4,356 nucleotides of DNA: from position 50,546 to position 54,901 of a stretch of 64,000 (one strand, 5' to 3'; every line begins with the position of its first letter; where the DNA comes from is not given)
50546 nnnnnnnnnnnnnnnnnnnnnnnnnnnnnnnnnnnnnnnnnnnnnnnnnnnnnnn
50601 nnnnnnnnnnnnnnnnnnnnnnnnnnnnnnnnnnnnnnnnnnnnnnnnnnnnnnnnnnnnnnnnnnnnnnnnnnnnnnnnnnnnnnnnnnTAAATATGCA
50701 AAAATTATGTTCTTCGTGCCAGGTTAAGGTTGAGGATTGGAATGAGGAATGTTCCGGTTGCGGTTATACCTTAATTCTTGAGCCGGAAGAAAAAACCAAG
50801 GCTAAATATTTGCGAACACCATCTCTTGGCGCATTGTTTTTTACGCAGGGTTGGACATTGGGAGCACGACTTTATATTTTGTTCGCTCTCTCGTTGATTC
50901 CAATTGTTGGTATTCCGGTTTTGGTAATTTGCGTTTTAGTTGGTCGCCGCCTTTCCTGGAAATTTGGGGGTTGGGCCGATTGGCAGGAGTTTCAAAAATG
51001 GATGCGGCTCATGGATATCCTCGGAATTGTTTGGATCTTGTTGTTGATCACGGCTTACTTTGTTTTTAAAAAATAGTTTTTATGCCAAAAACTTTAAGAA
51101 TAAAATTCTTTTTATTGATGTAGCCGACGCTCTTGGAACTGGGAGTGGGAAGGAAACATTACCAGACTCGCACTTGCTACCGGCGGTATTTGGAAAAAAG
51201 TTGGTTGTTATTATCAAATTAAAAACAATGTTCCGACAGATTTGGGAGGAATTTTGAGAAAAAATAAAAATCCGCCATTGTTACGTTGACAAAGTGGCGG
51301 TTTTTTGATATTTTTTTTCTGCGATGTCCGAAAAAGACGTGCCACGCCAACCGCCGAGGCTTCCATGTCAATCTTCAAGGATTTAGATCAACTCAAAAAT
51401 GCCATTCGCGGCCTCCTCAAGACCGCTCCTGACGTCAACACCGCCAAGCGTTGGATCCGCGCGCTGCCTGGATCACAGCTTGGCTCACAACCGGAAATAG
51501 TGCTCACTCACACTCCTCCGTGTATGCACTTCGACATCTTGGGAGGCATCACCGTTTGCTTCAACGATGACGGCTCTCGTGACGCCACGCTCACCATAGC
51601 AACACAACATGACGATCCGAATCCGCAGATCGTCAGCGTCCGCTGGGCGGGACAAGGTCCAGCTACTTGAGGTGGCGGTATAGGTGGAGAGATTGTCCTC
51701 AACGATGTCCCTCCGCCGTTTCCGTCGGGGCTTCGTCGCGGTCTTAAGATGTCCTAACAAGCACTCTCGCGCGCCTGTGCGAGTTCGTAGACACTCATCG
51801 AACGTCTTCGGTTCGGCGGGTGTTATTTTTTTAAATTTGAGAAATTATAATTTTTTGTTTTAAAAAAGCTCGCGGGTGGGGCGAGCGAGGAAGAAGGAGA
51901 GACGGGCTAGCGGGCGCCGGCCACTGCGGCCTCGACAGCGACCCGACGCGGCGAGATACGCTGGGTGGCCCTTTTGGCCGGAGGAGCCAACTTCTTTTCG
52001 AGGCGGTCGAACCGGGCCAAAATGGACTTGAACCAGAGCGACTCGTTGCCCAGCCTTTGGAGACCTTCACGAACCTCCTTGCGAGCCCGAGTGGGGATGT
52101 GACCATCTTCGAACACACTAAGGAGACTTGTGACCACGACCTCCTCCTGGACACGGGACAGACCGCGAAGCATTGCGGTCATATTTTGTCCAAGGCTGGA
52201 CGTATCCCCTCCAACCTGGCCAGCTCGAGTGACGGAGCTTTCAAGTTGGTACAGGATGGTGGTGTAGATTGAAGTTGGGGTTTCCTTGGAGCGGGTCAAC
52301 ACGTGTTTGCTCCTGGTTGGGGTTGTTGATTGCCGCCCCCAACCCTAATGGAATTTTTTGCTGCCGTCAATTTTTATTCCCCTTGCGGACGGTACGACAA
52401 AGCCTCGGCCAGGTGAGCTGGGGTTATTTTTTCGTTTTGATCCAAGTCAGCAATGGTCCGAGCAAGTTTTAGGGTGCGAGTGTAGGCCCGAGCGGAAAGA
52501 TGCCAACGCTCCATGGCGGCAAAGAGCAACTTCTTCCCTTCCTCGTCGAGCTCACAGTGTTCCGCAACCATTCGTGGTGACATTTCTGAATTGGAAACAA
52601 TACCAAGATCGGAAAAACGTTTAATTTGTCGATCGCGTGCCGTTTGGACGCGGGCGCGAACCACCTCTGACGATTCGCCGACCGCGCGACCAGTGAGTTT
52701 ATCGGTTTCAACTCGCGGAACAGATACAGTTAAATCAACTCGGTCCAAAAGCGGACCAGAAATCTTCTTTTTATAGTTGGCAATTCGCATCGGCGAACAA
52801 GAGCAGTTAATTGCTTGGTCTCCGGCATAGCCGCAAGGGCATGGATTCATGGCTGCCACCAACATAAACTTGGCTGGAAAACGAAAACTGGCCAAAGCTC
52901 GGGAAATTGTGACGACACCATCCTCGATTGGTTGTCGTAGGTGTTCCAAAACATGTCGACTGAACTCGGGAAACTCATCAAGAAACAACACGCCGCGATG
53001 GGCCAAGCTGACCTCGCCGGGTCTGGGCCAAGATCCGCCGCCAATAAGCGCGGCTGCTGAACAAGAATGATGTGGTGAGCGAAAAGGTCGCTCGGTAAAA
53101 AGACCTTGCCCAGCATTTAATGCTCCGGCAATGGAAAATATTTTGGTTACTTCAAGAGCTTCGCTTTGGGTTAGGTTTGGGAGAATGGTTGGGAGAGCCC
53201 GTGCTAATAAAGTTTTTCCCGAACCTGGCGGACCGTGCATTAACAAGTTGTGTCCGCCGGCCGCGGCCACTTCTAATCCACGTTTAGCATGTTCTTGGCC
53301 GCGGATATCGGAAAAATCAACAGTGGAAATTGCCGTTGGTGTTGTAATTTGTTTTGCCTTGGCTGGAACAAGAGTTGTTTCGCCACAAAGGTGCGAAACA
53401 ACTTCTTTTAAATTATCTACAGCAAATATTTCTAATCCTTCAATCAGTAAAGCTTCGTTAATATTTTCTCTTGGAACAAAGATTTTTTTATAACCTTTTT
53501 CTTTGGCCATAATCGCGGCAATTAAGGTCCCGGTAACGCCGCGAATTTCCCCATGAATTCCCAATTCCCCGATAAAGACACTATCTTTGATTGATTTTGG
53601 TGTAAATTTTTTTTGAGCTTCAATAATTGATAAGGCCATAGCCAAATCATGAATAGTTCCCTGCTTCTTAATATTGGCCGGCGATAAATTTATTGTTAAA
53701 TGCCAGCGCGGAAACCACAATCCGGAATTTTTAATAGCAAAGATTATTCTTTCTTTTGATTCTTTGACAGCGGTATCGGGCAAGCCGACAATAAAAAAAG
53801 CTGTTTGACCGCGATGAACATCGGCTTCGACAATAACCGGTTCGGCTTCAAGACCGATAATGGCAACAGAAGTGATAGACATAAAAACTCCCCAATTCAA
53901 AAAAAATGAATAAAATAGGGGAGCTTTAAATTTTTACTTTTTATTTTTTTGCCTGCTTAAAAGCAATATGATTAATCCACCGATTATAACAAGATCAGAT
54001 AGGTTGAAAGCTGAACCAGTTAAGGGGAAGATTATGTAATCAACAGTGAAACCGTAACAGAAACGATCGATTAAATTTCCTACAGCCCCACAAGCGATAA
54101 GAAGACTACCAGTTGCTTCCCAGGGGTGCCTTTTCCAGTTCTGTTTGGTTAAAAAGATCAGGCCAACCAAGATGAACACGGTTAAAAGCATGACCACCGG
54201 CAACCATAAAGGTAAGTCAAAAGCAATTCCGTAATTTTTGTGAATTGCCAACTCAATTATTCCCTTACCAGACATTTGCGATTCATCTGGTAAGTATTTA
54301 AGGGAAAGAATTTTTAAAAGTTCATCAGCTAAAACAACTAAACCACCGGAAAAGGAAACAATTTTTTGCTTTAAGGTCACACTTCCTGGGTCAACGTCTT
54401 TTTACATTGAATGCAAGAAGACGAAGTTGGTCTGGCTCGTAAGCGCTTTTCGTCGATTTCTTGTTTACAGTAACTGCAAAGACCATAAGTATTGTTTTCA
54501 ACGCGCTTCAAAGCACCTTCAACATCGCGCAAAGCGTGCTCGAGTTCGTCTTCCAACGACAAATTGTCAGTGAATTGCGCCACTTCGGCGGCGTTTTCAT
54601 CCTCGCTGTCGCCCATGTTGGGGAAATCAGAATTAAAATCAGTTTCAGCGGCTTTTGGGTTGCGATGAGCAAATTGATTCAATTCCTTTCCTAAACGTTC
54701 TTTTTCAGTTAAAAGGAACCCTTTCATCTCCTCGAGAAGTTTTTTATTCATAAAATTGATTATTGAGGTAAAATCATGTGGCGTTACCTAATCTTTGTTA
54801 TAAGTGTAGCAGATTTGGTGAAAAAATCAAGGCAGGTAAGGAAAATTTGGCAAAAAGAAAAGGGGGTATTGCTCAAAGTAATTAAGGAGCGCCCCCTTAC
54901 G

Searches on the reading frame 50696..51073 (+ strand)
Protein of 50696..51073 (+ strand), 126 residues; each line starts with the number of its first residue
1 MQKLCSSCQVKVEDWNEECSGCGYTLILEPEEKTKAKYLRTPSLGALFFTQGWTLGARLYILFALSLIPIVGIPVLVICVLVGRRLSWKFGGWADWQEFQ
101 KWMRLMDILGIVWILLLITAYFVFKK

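Call 36: search_protein_families(library=pfam, proteins=[window:50696-51073:+], max_evalue=0.01)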
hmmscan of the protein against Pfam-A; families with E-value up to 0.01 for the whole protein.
window:50696-51073:+ (126 aa): 1 family
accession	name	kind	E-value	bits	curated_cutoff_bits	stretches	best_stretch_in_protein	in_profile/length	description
PF08006.16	HAAS_TM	-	0.0013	19.3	28.3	1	63-122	15-71/117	HAAS transmembrane region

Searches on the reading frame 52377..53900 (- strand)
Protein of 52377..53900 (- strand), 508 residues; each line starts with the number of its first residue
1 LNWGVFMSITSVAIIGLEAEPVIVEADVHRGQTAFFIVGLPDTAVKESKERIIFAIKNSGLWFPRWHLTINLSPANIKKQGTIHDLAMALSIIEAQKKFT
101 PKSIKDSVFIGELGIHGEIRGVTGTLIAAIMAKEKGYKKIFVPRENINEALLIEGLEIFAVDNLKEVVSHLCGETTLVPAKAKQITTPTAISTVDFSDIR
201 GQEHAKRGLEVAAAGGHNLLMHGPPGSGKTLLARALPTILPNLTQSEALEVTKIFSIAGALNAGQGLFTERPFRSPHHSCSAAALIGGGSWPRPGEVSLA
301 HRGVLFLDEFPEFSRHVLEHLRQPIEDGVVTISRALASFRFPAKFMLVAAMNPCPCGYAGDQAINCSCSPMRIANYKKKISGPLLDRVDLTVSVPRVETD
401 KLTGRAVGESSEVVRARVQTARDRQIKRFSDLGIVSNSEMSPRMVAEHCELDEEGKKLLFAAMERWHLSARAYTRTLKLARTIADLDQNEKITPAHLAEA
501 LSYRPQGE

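Call 8: search_protein_families(library=pfam, proteins=[window:52377-53900:-], max_evalue=0.01)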
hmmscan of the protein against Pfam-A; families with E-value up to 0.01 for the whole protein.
window:52377-53900:- (508 aa): 12 families
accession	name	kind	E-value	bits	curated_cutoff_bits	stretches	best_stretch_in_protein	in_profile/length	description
PF01078.27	Mg_chelatase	-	2e-95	318.5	20.3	1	195-401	1-206/207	Magnesium chelatase, subunit ChlI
PF13541.12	ChlI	-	1.1e-38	132.3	27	1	24-146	1-121/121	Subunit ChlI of Mg-chelatase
PF13335.12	Mg_chelatase_C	-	1.7e-32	112.3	26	1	408-504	1-94/94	Magnesium chelatase, subunit ChlI C-terminal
PF07728.20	AAA_5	-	8.5e-08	32.7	22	1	218-355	1-125/139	AAA domain (dynein-related subfamily)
PF00493.29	MCM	-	1.7e-06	27.8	23.3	1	294-365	114-185/224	MCM P-loop domain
PF00004.35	AAA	-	3.3e-05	24.8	21.2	1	219-239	1-21/131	ATPase family associated with various cellular activities (AAA)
PF00158.32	Sigma54_activat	-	8.2e-05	22.8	20.2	1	209-330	15-122/168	Sigma-54 interaction domain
PF05496.18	RuvB_N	-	0.00055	20.2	27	0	201-238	11-55/159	Holliday junction DNA helicase RuvB P-loop domain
PF13191.12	AAA_16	-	0.0013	19.7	32.6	1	210-240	17-48/167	AAA ATPase domain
PF05362.19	Lon_C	-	0.0014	18.6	21.1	1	68-170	96-201/205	Lon protease (S16) C-terminal proteolytic domain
PF13401.12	AAA_22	-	0.0048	17.7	27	0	219-243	8-32/130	AAA domain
PF13671.12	AAA_33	-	0.0082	16.9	27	0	219-237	2-20/143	AAA domain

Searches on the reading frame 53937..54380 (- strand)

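Call 36: search_protein_families(library=pfam, proteins=[window:53937-54380:-], max_evalue=0.01)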
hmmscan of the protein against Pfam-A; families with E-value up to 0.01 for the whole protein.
window:53937-54380:- (148 aa): 2 families
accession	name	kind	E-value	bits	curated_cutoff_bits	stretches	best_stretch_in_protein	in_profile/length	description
PF01252.23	Peptidase_A8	-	5.9e-23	82.1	25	1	14-141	4-138/142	Signal peptidase (SPase) II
PF24498.1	Ig_TMEM131L_3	-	0.0057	17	28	1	6-58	47-96/100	TMEM131L third Ig-like domain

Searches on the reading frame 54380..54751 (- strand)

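Call 36: search_protein_families(library=pfam, proteins=[window:54380-54751:-], max_evalue=0.01)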
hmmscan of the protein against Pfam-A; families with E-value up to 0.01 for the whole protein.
window:54380-54751:- (124 aa): 1 family
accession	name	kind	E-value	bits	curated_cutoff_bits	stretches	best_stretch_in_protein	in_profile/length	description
PF01258.23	zf-dskA_traR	-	6.3e-07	29.7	24.9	1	88-118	2-32/36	Prokaryotic dksA/traR C4-type zinc finger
